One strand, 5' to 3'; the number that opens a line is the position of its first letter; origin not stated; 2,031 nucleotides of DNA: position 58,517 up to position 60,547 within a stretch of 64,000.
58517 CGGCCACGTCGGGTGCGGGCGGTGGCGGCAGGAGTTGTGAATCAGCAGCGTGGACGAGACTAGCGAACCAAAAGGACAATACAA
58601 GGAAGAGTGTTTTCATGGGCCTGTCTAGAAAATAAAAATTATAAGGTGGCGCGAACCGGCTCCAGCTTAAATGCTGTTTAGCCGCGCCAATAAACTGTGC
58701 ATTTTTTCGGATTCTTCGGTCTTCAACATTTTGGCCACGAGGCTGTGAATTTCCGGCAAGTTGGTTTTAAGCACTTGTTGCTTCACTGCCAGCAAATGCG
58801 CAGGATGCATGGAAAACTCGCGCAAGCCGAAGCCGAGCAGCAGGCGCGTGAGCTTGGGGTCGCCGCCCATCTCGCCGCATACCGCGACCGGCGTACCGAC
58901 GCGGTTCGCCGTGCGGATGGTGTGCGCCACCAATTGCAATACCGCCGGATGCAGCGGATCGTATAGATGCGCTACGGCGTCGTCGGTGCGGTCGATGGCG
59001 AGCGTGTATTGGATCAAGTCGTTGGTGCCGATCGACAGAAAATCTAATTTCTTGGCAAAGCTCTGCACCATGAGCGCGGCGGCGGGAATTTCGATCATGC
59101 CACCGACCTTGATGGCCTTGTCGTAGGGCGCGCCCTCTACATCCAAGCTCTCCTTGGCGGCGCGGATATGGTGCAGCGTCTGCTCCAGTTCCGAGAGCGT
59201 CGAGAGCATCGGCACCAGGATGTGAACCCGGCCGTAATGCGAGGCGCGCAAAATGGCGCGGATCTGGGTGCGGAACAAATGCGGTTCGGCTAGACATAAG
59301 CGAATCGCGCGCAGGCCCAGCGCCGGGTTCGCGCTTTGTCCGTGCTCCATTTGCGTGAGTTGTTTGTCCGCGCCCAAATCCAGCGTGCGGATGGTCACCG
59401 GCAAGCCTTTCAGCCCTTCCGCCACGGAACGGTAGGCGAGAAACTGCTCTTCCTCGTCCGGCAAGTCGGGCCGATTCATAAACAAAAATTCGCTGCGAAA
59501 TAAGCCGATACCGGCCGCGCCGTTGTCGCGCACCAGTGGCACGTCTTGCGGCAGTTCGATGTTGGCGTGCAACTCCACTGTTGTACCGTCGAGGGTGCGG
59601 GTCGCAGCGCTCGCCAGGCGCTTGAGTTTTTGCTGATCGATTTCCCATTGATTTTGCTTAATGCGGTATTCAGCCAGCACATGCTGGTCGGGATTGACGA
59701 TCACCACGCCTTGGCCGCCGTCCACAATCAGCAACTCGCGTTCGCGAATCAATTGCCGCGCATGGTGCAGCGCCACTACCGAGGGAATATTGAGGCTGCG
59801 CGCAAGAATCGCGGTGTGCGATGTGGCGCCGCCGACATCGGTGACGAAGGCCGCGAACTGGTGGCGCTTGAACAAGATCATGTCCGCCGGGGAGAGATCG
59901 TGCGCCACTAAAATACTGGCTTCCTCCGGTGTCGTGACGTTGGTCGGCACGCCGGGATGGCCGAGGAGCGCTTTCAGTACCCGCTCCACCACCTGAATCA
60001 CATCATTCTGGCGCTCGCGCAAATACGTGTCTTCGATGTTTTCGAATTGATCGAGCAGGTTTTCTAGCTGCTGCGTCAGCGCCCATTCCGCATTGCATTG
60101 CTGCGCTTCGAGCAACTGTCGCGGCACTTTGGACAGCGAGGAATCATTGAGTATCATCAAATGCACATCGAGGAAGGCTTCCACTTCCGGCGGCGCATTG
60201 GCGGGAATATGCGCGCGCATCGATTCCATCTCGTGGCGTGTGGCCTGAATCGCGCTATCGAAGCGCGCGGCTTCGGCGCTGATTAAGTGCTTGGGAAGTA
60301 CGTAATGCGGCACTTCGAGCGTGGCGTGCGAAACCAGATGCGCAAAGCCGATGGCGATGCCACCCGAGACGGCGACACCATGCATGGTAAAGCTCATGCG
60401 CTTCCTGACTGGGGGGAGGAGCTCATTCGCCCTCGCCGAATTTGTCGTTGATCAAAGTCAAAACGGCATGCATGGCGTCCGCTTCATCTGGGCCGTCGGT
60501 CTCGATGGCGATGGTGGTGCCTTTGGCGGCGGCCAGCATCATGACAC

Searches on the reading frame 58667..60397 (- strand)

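Call 84: search_protein_families(library=pfam, proteins=[window:58667-60397:-], max_evalue=0.00001)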
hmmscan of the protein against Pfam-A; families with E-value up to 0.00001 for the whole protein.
window:58667-60397:- (576 aa): 3 families
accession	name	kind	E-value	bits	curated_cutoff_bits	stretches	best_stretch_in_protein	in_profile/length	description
PF02896.24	PEP-utilizers_C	-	4.7e-110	367.8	22.8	1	257-545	3-291/293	PEP-utilising enzyme, PEP-binding domain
PF05524.18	PEP-utilisers_N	-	3.2e-30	105.2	24.4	1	6-129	1-121/121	PEP-utilising enzyme, N-terminal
PF00391.29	PEP-utilizers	-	8.1e-23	80.3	23.1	1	158-230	2-72/72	PEP-utilising enzyme, mobile domain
